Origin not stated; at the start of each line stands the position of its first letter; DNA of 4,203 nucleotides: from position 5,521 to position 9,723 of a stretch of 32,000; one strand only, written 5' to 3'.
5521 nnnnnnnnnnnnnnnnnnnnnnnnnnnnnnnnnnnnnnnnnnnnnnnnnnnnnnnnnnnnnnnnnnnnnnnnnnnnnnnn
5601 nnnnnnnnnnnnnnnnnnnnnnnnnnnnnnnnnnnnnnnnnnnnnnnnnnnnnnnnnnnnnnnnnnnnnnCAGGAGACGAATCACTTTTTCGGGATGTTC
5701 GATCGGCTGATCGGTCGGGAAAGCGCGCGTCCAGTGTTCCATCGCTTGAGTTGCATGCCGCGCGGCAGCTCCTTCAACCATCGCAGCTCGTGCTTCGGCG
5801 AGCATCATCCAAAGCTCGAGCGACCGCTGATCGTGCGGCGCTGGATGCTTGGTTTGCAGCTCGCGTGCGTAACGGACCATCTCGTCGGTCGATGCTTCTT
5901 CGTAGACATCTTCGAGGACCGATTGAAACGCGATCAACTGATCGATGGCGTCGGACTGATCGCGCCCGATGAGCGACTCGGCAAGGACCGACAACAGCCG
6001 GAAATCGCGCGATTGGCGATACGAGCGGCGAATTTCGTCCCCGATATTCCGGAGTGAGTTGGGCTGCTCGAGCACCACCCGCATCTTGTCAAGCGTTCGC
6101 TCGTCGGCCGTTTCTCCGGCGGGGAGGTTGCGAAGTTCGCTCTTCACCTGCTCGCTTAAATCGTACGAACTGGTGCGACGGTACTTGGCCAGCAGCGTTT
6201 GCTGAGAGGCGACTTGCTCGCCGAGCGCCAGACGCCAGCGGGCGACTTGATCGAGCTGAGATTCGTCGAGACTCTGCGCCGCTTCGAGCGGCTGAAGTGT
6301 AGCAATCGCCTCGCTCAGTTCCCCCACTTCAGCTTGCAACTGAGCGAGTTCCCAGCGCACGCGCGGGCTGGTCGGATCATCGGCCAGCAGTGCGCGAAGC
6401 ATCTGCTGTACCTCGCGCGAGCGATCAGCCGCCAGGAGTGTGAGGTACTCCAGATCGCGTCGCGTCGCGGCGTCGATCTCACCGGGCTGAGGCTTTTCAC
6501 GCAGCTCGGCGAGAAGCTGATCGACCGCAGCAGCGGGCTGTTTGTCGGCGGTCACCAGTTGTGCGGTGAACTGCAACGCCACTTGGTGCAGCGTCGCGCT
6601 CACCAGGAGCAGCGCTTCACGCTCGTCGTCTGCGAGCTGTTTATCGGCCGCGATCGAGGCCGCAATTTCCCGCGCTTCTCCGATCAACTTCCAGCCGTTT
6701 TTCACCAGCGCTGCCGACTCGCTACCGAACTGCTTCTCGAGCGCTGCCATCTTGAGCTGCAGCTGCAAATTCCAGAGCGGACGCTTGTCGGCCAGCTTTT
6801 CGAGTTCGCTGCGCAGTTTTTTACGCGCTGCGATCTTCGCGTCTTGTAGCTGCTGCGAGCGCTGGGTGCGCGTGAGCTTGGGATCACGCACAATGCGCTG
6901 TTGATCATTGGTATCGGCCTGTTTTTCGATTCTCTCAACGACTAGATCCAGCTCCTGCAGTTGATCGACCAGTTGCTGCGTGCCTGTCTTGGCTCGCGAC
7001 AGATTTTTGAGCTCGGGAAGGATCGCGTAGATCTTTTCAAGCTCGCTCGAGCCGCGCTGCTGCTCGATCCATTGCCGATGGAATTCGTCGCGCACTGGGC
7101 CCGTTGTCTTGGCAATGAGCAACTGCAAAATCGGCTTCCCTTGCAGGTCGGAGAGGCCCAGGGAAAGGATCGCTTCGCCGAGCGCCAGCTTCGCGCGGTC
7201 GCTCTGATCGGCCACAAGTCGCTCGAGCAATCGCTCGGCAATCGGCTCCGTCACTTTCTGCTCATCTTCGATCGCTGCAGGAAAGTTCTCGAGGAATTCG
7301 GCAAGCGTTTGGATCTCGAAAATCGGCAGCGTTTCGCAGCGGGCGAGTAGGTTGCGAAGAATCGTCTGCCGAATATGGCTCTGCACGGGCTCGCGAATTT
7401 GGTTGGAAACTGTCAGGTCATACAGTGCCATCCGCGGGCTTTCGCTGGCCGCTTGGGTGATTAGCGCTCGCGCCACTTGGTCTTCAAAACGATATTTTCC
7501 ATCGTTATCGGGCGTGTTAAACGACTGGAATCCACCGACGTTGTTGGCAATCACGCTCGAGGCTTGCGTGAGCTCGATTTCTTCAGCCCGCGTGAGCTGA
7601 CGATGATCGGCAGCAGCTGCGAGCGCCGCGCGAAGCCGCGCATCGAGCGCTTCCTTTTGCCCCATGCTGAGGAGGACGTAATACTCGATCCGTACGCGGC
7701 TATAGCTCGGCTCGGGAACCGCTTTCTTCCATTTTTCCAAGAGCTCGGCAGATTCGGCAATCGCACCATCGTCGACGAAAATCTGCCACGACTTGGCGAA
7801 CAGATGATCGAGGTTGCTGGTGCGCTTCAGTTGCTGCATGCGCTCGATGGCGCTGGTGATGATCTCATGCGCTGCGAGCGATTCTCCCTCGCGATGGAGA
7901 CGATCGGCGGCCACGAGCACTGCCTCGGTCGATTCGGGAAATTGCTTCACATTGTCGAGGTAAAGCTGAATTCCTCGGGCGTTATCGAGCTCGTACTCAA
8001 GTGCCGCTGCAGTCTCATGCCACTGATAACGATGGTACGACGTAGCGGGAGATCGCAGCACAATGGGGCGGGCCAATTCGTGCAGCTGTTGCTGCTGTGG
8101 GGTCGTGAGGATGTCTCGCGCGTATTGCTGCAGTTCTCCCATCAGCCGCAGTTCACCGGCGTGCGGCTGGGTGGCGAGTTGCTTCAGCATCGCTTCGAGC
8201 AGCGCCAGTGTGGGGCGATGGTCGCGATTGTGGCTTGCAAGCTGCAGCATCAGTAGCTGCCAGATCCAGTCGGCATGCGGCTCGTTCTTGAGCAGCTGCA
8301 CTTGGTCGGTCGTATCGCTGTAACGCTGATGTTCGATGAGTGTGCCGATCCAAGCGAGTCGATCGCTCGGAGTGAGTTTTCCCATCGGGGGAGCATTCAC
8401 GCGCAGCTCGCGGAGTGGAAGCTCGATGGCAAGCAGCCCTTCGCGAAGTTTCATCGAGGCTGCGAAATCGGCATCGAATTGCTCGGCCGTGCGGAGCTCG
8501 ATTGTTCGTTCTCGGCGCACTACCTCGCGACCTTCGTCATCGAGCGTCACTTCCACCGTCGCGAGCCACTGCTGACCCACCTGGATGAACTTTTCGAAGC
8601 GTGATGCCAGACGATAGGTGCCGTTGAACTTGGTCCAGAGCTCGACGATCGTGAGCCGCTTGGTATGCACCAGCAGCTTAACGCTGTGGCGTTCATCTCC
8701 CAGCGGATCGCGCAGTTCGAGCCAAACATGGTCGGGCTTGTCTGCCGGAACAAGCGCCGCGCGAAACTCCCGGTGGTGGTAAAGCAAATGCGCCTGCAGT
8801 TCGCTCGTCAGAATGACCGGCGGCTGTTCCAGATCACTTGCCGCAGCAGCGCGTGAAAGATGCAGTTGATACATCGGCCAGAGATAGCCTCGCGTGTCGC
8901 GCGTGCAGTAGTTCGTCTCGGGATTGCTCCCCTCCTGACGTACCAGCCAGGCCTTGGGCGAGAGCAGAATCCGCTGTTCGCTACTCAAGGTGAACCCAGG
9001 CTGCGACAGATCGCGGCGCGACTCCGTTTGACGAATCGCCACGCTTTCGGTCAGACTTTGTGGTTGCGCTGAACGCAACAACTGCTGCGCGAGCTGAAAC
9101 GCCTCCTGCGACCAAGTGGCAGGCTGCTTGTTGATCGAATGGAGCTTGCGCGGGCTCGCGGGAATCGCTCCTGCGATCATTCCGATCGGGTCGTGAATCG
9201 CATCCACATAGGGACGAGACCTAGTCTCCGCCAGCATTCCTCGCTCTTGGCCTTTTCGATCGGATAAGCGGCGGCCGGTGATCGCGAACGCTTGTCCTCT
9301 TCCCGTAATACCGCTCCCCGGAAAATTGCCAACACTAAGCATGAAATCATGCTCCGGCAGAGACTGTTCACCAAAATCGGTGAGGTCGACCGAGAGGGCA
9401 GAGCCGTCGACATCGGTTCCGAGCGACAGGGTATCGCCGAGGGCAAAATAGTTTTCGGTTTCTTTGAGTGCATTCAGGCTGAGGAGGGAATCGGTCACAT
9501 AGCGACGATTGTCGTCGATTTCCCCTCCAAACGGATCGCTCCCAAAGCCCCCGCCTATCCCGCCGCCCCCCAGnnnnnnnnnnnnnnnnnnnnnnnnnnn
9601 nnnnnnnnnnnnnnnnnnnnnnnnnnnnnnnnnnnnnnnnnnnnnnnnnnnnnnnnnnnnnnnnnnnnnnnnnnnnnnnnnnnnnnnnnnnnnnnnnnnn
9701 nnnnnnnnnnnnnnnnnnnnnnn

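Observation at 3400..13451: ECF sigma factor translationally coupled to a 3,156-aa FecR-VIT-VWA-helical-repeat membrane protein (giant anti-sigma/sensor candidate)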

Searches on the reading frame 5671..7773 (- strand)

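Call 10: search_protein_families(library=pfam, proteins=[window:5671-7773:-], max_evalue=10)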
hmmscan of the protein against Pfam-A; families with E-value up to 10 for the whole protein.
window:5671-7773:- (701 aa): 2 families
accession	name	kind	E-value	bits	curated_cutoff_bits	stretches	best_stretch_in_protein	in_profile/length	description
PF14559.12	TPR_19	-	2.5e-06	28.1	25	1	446-502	1-57/68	Tetratricopeptide repeat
PF14024.11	DUF4240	-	1.9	9.1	27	0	303-387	29-118/129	Protein of unknown function (DUF4240)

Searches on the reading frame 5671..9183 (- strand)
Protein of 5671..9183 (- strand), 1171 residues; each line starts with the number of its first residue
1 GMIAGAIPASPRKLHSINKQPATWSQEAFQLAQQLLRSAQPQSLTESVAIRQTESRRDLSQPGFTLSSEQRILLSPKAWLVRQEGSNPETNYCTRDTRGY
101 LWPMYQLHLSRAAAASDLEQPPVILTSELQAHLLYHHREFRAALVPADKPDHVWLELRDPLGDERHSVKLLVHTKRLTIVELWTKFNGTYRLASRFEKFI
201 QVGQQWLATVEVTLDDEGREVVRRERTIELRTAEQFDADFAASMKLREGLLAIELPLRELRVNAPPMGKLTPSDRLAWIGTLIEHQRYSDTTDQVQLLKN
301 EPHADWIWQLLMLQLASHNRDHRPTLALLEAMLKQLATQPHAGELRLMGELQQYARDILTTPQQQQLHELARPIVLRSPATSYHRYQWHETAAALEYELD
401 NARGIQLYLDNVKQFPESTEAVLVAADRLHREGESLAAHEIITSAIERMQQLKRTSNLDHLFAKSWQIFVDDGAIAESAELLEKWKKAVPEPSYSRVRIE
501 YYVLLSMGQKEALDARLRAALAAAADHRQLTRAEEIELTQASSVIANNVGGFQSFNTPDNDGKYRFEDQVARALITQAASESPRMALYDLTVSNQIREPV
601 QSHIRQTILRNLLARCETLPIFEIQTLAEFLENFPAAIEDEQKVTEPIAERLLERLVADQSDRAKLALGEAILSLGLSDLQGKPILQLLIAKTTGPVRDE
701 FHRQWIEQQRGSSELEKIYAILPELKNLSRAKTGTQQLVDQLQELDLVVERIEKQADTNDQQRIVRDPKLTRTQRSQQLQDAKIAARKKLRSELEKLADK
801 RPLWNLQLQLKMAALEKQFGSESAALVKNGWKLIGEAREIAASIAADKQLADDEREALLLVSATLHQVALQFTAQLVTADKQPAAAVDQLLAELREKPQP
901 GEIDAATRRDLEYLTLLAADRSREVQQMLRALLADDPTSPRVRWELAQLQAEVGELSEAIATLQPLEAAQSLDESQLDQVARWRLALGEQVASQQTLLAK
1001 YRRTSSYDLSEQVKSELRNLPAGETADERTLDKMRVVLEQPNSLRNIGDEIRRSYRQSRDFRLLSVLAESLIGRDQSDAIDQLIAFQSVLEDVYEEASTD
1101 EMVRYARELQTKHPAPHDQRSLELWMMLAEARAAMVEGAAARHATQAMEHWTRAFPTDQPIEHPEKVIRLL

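Call 59: search_protein_representatives(protein=window:5671-9183:-)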
Query: 1171 residues. Proteins with E-value up to 0.001 (for the whole library): 307; up to 1e-10: 173; up to 1e-30: 15. The best 150 are listed.
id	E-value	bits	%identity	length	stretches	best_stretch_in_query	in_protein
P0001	0.0e+00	2443.9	97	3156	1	1-1171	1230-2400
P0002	7.5e-186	636.5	36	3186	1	19-1156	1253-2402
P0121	3.1e-44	167.6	26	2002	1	11-1155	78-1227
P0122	4.6e-40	153.8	26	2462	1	16-1156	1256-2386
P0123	9.3e-39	149.5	24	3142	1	4-1161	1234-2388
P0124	1.8e-37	145.3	26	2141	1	23-1165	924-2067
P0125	2.0e-36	141.8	25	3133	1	7-1157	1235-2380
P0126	1.6e-35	138.8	24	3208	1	18-1146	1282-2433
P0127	6.5e-35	136.8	26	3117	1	22-1158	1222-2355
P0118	9.7e-34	132.9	26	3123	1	21-1159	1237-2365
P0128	6.2e-33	130.2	25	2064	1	22-1156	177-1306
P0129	4.8e-32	127.3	23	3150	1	2-1156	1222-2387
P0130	8.0e-32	126.6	27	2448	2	705-1156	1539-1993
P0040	3.4e-31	124.5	24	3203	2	20-1154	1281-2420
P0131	7.5e-31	123.3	28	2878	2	904-1161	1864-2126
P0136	1.6e-27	112.3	23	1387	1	22-1160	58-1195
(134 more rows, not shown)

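Call 80: search_protein_families(library=pfam, proteins=[P0121, P0136], max_evalue=1)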
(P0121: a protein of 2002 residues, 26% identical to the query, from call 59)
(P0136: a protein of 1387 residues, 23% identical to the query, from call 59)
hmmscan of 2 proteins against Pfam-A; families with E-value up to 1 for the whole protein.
P0121 (2002 aa): 12 families
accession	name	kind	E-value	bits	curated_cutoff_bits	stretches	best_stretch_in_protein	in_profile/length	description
PF14559.12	TPR_19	-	6.1e-07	30.1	25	4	1619-1678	3-62/68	Tetratricopeptide repeat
PF13414.12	TPR_11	-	6.8e-07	29.3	26.8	1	1818-1844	1-27/42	TPR repeat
PF07719.23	TPR_2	-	2.4e-06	27.7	27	2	1914-1942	2-30/34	Tetratricopeptide repeat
PF24575.1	TPR_Slam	-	1.6e-05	25.7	35.2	1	1617-1659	57-99/104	Surface lipoprotein assembly modifier, N-terminal TPR repeats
PF00515.34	TPR_1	-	0.00024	21.2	27.8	1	1817-1842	7-32/34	Tetratricopeptide repeat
PF13428.12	TPR_14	-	0.00057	20.8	23.5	2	1880-1922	2-44/44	Tetratricopeptide repeat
PF13424.12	TPR_12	-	0.0034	18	30.1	1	1918-1947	8-39/77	Tetratricopeptide repeat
PF13174.12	TPR_6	-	0.011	16.8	26.3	0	1918-1937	5-24/33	Tetratricopeptide repeat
PF25063.1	ARM_TT21_C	-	0.032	14.5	35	1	1922-1988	30-96/209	Tetratricopeptide repeat protein 21 C-terminal ARM domain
PF13181.12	TPR_8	-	0.035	14.7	25.7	0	1817-1843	7-33/34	Tetratricopeptide repeat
PF00637.26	Clathrin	-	0.047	13.9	29.6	1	1608-1670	8-71/143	Region in Clathrin and VPS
PF20225.4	DUF6584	-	0.48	10.9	27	0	1898-1932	22-56/171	Family of unknown function (DUF6584)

P0136 (1387 aa): 8 families
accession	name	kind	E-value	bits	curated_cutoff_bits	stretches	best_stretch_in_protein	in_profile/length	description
PF13428.12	TPR_14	-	6e-05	23.8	23.5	1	460-489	2-31/44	Tetratricopeptide repeat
PF14561.12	TPR_20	-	0.0013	19.5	25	1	439-518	3-77/90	Tetratricopeptide repeat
PF20308.4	TPR-S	-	0.0021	19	27.6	0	515-576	2-59/102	Tetratricopeptide Repeats-Sensor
PF17131.11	LolA_like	-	0.0095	16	30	1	198-256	102-162/184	Outer membrane lipoprotein-sorting protein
PF14559.12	TPR_19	-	0.031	15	25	1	437-489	3-55/68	Tetratricopeptide repeat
PF12895.13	ANAPC3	-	0.038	14.7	27.2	1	439-487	3-51/82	Anaphase-promoting complex, cyclosome, subunit 3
PF13432.12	TPR_16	-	0.065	14.1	32.7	1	955-1000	20-61/65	Tetratricopeptide repeat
PF13176.12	TPR_7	-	0.66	10.7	27.9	0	506-532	6-32/36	Tetratricopeptide repeat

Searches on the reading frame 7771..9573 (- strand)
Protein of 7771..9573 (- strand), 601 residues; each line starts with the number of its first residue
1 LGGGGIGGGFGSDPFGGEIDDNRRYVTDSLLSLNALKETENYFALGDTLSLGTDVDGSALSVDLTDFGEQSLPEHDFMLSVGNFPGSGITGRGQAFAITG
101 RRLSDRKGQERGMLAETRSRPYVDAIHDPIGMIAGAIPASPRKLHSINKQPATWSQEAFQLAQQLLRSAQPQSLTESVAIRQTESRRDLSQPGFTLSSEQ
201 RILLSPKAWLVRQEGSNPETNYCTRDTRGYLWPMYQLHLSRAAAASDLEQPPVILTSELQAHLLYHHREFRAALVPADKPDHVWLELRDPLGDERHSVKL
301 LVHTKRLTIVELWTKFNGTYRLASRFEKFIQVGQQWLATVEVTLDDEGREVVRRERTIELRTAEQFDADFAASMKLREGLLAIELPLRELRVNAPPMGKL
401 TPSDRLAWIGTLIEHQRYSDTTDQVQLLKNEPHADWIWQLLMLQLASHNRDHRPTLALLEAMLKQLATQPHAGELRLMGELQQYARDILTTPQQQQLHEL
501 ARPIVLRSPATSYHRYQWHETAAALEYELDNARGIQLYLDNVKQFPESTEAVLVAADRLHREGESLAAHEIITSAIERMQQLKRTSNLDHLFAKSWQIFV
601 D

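Call 10: search_protein_families(library=pfam, proteins=[window:7771-9573:-], max_evalue=10)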
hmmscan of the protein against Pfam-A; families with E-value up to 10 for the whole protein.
window:7771-9573:- (601 aa): 0 families

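Call 80: search_protein_families(library=pfam, proteins=[window:7771-9273:-], max_evalue=1)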
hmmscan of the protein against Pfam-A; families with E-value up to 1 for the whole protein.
window:7771-9273:- (501 aa): 0 families
